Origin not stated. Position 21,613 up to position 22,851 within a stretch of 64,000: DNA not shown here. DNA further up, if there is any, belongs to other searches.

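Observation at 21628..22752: AT-rich orphan gene: zinc ribbon + winged-helix-like + nucleoside 2-deoxyribosyltransferase/TIR-like domain (possible conflict/defence effector)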

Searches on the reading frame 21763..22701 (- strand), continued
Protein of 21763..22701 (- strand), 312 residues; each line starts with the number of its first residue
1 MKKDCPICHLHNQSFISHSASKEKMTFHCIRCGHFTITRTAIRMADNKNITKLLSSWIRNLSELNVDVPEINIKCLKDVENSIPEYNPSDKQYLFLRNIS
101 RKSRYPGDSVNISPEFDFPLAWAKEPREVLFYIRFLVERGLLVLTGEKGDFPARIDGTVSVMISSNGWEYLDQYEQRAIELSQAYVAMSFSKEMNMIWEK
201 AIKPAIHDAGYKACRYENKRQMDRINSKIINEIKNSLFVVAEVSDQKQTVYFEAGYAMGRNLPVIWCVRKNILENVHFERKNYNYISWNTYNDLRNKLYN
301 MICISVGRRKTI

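Call 40: find_related_loci(query=A2, collection=genome_contigs, flank=10000)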
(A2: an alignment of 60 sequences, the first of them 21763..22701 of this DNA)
Query A2 (312 aa) in genome_contigs; peptide patterns used: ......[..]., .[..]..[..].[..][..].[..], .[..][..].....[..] (x = any residue, [..] = any of these).
599 stretches matched a pattern (row limit reached: there are more); 550 encode a relative of the query (tblastn E <= 1e-3); the best 80 are kept; 80 distinct loci.
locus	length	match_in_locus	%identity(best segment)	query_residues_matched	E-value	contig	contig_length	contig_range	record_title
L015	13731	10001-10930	64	2-312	3e-136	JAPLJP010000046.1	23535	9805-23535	MAG: Deltaproteobacteria bacterium isolate LacPavin_0920_SED2_MAG_43_11 LacPavin_0920_SED2_scaffold_1567252, whole genom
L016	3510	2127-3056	63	3-312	2e-135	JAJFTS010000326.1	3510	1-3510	MAG: Deltaproteobacteria bacterium isolate bin.256 k141_580956, whole genome shotgun sequence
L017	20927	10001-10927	61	5-312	3e-131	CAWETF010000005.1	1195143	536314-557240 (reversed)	MAG: uncultured delta proteobacterium isolate MFD01476.bin.1.246 genome assembly, contig: contig_7338, whole genome shot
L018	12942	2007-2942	60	1-312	8e-127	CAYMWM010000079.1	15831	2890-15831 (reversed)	MAG TPA_asm: uncultured Smithella sp. isolate SRP192927_co6_232 genome assembly, contig: NODE_8596_length_15831_cov_4.96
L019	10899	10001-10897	59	5-303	2e-125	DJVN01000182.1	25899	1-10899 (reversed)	MAG TPA_asm: Syntrophaceae bacterium UBA6255 UBA6255_contig_3254, whole genome shotgun sequence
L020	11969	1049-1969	57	5-312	5e-124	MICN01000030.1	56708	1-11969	MAG: Syntrophus sp. GWC2_56_31 gwc2_scaffold_1787, whole genome shotgun sequence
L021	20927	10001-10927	58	5-312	1e-123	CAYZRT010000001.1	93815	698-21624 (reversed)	MAG TPA_asm: uncultured Smithella sp. isolate SRP192927_co6_71 genome assembly, contig: NODE_186_length_93815_cov_11.097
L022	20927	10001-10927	58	5-312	2e-124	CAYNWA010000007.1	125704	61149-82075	MAG TPA_asm: uncultured Smithella sp. isolate binchicken_co405_44 genome assembly, contig: NODE_164_length_125704_cov_29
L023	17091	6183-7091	45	5-308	5e-93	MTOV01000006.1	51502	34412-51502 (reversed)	MAG: Nitrospirae bacterium JdFR-86 JGI24020J35080_1000268, whole genome shotgun sequence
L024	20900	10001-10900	47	2-311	2e-92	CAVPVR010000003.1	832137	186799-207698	MAG: uncultured delta proteobacterium isolate MFD09964.bin.1.66 genome assembly, contig: contig_14691, whole genome shot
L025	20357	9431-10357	46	3-312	2e-91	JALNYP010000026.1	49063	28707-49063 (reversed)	MAG: Syntrophobacterales bacterium isolate SO_2017_GW1 bin 185 NODE_3551_length_49063_cov_1.464321_OW334_2017, whole gen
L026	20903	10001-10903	43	5-311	2e-86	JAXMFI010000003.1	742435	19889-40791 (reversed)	MAG: Burkholderiales bacterium isolate STL-PRO83 C1.269.fa-3, whole genome shotgun sequence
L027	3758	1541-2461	44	3-310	3e-86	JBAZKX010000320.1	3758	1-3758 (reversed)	MAG: Desulfobaccales bacterium isolate SO_2017_LW4_154 scaffold_49952_c1_LW137-91_2017, whole genome shotgun sequence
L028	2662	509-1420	46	5-312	5e-87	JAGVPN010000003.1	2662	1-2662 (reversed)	MAG: Syntrophobacterales bacterium isolate DeMMO3_32 c_000000010849, whole genome shotgun sequence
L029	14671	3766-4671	44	5-310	4e-85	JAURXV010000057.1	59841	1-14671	MAG: Syntrophales bacterium isolate E10_metabat.bin.36 E10_k141_413478, whole genome shotgun sequence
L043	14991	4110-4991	39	5-309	5e-68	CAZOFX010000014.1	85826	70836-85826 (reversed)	MAG TPA_asm: uncultured Pirellulales bacterium isolate SRP192927_co7_650 genome assembly, contig: NODE_314_length_85826_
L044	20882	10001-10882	41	5-309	1e-67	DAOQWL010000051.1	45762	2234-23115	MAG TPA_asm: Sedimentisphaerales bacterium isolate AMR_MDS_1063 NODE_909_length_45762_cov_12.974490, whole genome shotgu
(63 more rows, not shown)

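Call 45: search_protein_families(library=pfam, proteins=[L025:7618-9369:+, L025:10429-10794:+, L025:10894-11643:+, L025:6985-7494:+, L025:4574-5299:-, L043:5048-6250:+, L043:6496-9312:-, L043:1587-2801:+, L044:6932-8179:-], max_evalue=0.001)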
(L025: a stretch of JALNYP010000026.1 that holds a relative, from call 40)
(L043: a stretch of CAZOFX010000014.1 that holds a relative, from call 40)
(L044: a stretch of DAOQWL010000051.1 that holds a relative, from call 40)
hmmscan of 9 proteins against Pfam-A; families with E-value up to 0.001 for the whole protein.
L025:7618-9369:+ (583 aa): 3 families
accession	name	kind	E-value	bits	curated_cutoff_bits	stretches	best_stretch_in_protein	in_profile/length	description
PF00004.35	AAA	-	4.6e-23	82.5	21.2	1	334-461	2-129/131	ATPase family associated with various cellular activities (AAA)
PF13191.12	AAA_16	-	0.0005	21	32.6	0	329-353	24-47/167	AAA ATPase domain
PF13521.12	AAA_28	-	0.00068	20.3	27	0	333-383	2-42/164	AAA domain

L025:10429-10794:+ (121 aa): 2 families
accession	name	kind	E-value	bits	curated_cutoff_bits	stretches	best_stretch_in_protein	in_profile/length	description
PF04480.18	DUF559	-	9.1e-35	119.3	20.6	1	7-115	2-108/109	Protein of unknown function (DUF559)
PF18741.7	MTES_1575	-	5.8e-05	23.5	38.2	1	38-112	14-93/96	REase_MTES_1575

L025:10894-11643:+ (249 aa): 0 families

L025:6985-7494:+ (169 aa): 5 families
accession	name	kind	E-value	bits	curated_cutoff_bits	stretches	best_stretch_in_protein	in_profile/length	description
PF08534.16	Redoxin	-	3.8e-26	92.1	26.6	1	33-159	2-139/148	Redoxin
PF00578.27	AhpC-TSA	-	6.5e-25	87.9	26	1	34-150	2-123/124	AhpC/TSA family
PF00085.26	Thioredoxin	-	9.5e-08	32.4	23.5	1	58-89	18-49/103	Thioredoxin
PF13905.12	Thioredoxin_8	-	1.1e-07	32.5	27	1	58-148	1-94/94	Thioredoxin-like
PF00255.25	GSHPx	-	0.00031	20.7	27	1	46-97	9-59/108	Glutathione peroxidase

L025:4574-5299:- (241 aa): 2 families
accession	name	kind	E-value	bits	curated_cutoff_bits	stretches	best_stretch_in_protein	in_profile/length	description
PF03358.20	FMN_red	-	1.3e-21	77.2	24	1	41-167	1-115/152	NADPH-dependent FMN reductase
PF02525.22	Flavodoxin_2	-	1.4e-11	44.9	27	1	41-148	1-112/198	Flavodoxin-like fold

L043:5048-6250:+ (400 aa): 1 family
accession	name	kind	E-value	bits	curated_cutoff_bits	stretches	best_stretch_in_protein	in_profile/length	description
PF01960.23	ArgJ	-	8.9e-137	456.3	32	1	14-400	2-377/377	ArgJ family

L043:6496-9312:- (938 aa): 0 families

L043:1587-2801:+ (404 aa): 3 families
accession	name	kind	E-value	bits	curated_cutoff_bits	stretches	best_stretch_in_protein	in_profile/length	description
PF22698.1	Semialdhyde_dhC_1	-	3.8e-52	176.9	27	1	218-378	1-165/165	Semialdehyde dehydrogenase, dimerisation domain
PF01118.30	Semialdhyde_dh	-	2.1e-29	102.8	26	1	72-209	1-120/121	Semialdehyde dehydrogenase, NAD binding domain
PF02774.23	Semialdhyde_dhC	-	3.7e-18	66.8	26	1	228-381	2-184/184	Semialdehyde dehydrogenase, dimerisation domain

L044:6932-8179:- (415 aa): 0 families

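Call 53: search_protein_families(library=pfam, proteins=[L018:4644-5540:+, L017:12512-15445:+], max_evalue=0.01)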
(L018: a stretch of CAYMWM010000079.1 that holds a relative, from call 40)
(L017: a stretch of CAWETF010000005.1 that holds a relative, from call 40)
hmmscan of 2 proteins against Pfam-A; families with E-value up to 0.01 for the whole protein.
L018:4644-5540:+ (298 aa): 1 family
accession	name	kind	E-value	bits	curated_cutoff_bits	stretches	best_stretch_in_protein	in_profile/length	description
PF09949.15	APP1_cat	-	1.7e-27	96.7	27.1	1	45-191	2-154/154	Phosphatidate phosphatase APP1, catalytic domain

L017:12512-15445:+ (977 aa): 2 families
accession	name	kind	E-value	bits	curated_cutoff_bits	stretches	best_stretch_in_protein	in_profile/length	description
PF25199.1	nSTAND_NTPase5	-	2.5e-36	125.1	34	1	401-545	2-142/145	Novel STAND NTPase 5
PF00149.33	Metallophos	-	1.2e-14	55.6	21.5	1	40-275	4-190/191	Calcineurin-like phosphoesterase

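Call 55: find_related_loci(query=A2, collection=viral_contigs, flank=8000)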
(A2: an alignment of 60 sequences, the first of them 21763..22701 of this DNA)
Query A2 (312 aa) in viral_contigs; peptide patterns used: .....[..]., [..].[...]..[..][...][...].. (x = any residue, [..] = any of these).
58 stretches matched a pattern; 39 encode a relative of the query (tblastn E <= 1e-3); 39 distinct loci.
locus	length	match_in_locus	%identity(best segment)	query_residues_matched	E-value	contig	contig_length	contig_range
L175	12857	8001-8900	33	2-311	2e-46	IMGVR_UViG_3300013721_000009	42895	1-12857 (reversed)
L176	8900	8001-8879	31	5-310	1e-41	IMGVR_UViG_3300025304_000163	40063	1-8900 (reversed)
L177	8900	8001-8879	31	5-310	1e-41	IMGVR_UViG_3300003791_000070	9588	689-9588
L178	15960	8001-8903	30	5-307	3e-40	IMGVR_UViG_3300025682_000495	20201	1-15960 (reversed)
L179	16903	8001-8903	30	5-307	3e-40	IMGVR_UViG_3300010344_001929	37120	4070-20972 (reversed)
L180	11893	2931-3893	28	1-311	1e-38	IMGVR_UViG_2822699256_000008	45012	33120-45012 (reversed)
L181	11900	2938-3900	28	1-311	7e-39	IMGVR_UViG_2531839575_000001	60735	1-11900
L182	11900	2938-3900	28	1-311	1e-38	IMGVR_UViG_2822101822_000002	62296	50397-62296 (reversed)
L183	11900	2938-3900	28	1-311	1e-38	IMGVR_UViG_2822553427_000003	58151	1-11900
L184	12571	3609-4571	28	1-311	1e-38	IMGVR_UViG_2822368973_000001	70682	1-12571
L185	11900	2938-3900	28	1-311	6e-38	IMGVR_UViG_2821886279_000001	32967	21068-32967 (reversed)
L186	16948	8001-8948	29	1-306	3e-37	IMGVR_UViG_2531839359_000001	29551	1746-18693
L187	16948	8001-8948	29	1-306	3e-37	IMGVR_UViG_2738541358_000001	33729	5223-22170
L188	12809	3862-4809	29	1-306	4e-37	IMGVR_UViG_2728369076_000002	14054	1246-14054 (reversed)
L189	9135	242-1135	33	5-298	6e-37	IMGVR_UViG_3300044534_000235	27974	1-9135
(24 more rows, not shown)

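Call 58: search_protein_families(library=pfam, alignment_id=A2, max_evalue=0.1)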
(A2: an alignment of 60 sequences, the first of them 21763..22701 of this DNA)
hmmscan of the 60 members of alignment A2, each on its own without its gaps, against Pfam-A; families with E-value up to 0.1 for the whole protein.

A. member 1, window:21763-22701:- (312 aa): 1 family
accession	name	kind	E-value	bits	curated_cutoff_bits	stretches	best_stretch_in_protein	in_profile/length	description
PF05014.21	Nuc_deoxyrib_tr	-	0.0054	17.3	28.8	1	200-267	30-96/117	Nucleoside 2-deoxyribosyltransferase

B. families by the number of members that match (of 60 scanned): 33 families (the first 25 are shown)
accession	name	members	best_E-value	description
PF05014.21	Nuc_deoxyrib_tr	58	2.2e-05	Nucleoside 2-deoxyribosyltransferase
PF14354.12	Lar_restr_allev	11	0.0011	Restriction alleviation protein Lar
PF13824.12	zf-Mss51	11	0.0017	Zinc-finger of mitochondrial splicing suppressor 51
PF19769.4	CPxCG_zf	6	0.002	CPxCG-related zinc finger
PF10122.14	Zn_ribbon_Com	4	0.0032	Mu-like prophage protein Com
PF10711.15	DUF2513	4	0.0066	Hypothetical protein (DUF2513)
PF12760.12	Zn_ribbon_IS1595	4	0.048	Transposase zinc-ribbon domain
PF07754.17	HVO_2753_ZBP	3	0.028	Small zinc finger protein HVO_2753-like, Zn-binding pocket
PF09334.17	tRNA-synt_1g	2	0.0031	tRNA synthetases class I (M)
PF07282.18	Cas12f1-like_TNB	2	0.0046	Cas12f1-like, TNB domain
PF16988.10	Vps36-NZF-N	2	0.012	Vacuolar protein sorting 36 NZF-N zinc-finger domain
PF04981.18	NMD3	2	0.017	NMD3 family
PF17310.7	DUF5357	2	0.017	Family of unknown function (DUF5357)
PF03811.18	Zn_ribbon_InsA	2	0.02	InsA N-terminal domain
PF13676.11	TIR_2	2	0.024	TIR domain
PF01582.25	TIR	1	0.0054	TIR domain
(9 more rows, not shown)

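Call 63: search_protein_families(library=pfam, alignment_id=A4, max_evalue=0.00001)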
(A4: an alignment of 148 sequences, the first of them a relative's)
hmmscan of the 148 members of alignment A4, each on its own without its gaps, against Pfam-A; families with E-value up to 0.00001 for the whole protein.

A. member 1, L009:7068-7370:+ (100 aa): 0 families

B. families by the number of members that match (of 148 scanned): 123 families (the first 25 are shown)
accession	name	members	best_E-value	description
PF00578.27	AhpC-TSA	4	9.8e-35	AhpC/TSA family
PF08534.16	Redoxin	4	3.8e-26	Redoxin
PF18766.7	SWI2_SNF2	3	5.1e-53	SWI2/SNF2 ATPase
PF04851.21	ResIII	3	4.6e-37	Type III restriction enzyme, res subunit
PF13561.12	adh_short_C2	2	1.8e-61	Enoyl-(Acyl carrier protein) reductase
PF03562.22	MltA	2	2.6e-59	MltA specific insert domain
PF00106.31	adh_short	2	3.1e-50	short chain dehydrogenase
PF01420.25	Methylase_S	2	6e-50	Type I restriction modification DNA specificity domain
PF07685.20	GATase_3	2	8e-42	CobB/CobQ-like glutamine amidotransferase domain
PF04313.20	HSDR_N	2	1e-31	Type I restriction enzyme R protein N terminus (HSDR_N)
PF07669.17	Eco57I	2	3.7e-25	Eco57I restriction-modification methylase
PF13365.12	Trypsin_2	2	3.2e-24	Trypsin-like peptidase domain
PF00665.32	rve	2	1.7e-22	Integrase core domain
PF01656.29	CbiA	2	3.1e-22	CobQ/CobB/MinD/ParA nucleotide binding domain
PF02463.25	SMC_N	2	2.7e-20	RecF/RecN/SMC N terminal domain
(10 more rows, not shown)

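Call 64: search_protein_families(library=padloc, alignment_id=A4, max_evalue=1e-10)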
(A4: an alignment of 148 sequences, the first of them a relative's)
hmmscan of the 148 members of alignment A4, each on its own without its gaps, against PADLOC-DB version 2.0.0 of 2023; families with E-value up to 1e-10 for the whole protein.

A. member 1, L009:7068-7370:+ (100 aa): 0 families

B. families by the number of members that match (of 148 scanned): 237 families (the first 25 are shown)
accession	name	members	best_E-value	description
PDLC03019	MTase_I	3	3.1e-56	Type I methyltransferase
PDLC03107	Specificity_I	2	9.2e-77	Type I specificity subunit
PDLC03098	Specificity_I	2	2.3e-63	Type I specificity subunit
PDLC03099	Specificity_I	2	3e-63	Type I specificity subunit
PDLC03108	Specificity_I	2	2.7e-60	Type I specificity subunit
PDLC04137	mad5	2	2.7e-60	mads_5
PDLC03162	Specificity_I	2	4e-60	Type I specificity subunit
PDLC03178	Specificity_I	2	4.8e-57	Type I specificity subunit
PDLC03084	Specificity_I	2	9.3e-56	Type I specificity subunit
PDLC03069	Specificity_I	2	1.1e-55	Type I specificity subunit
PDLC03090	Specificity_I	2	2e-53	Type I specificity subunit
PDLC03068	Specificity_I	2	2.5e-53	Type I specificity subunit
PDLC03087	Specificity_I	2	1.1e-52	Type I specificity subunit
PDLC03081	Specificity_I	2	4.7e-52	Type I specificity subunit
PDLC03184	Specificity_I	2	3.2e-51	Type I specificity subunit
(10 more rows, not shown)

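Call 71: fold_search(model_id=the predicted structure, library=viral)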
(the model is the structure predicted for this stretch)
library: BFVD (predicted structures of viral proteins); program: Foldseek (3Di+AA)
matches with E <= 10: 842; with E <= 0.001: 1
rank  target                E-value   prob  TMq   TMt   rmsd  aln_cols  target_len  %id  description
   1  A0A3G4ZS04            4.2e-04  1.00  0.33  0.54   3.5       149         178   15  Uncharacterized protein [Terrestrivirus sp.]
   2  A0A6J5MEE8            1.1e-03  1.00  0.31  0.63   4.2       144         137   12  Nucleoside 2-deoxyribosyltransferase [uncultured Caudovirales phage]
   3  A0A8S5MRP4            1.4e-03  1.00  0.32  0.33   3.7       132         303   16  CMP/hydroxymethyl CMP hydrolase [Siphoviridae sp. ctD6g5]
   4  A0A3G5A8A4            1.5e-03  1.00  0.26  0.20   9.2       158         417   10  DUF4214 domain-containing protein [Hyperionvirus sp.]
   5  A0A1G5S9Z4            2.1e-03  1.00  0.27  0.38   5.3       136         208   15  (no name in the UniProt tables at hand)
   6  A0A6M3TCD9            2.6e-03  1.00  0.28  0.30   5.7       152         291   11  (no name in the UniProt tables at hand)
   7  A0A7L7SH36            3.7e-03  1.00  0.31  0.59   4.6       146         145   14  Deoxyuridine triphosphatase [Gordonia phage Archimedes]
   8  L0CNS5                5.6e-03  0.25  0.17  0.17  20.3       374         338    8  Uncharacterized protein [Synechococcus phage P60]
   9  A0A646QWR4            6.3e-03  1.00  0.29  0.55   5.3       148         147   15  (no name in the UniProt tables at hand)
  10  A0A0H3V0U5            7.1e-03  1.00  0.28  0.49   6.0       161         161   14  (no name in the UniProt tables at hand)
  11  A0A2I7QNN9            7.5e-03  1.00  0.30  0.48   5.5       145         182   14  (no name in the UniProt tables at hand)
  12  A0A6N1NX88            9.0e-03  1.00  0.28  0.15   4.7       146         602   12  Adenylate kinase [Tupanvirus soda lake]
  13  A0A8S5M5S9            1.0e-02  1.00  0.28  0.53   5.0       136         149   20  Nucleoside 2-deoxyribosyltransferase [Podoviridae sp. ctaNW81]
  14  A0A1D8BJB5            1.1e-02  0.90  0.20  0.24  14.9       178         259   11  Lipothrixviral glycosyltransferase [Sulfolobus islandicus filamentous virus 2]
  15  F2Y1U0                1.5e-02  0.85  0.23  0.37  11.0       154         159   12  (no name in the UniProt tables at hand)
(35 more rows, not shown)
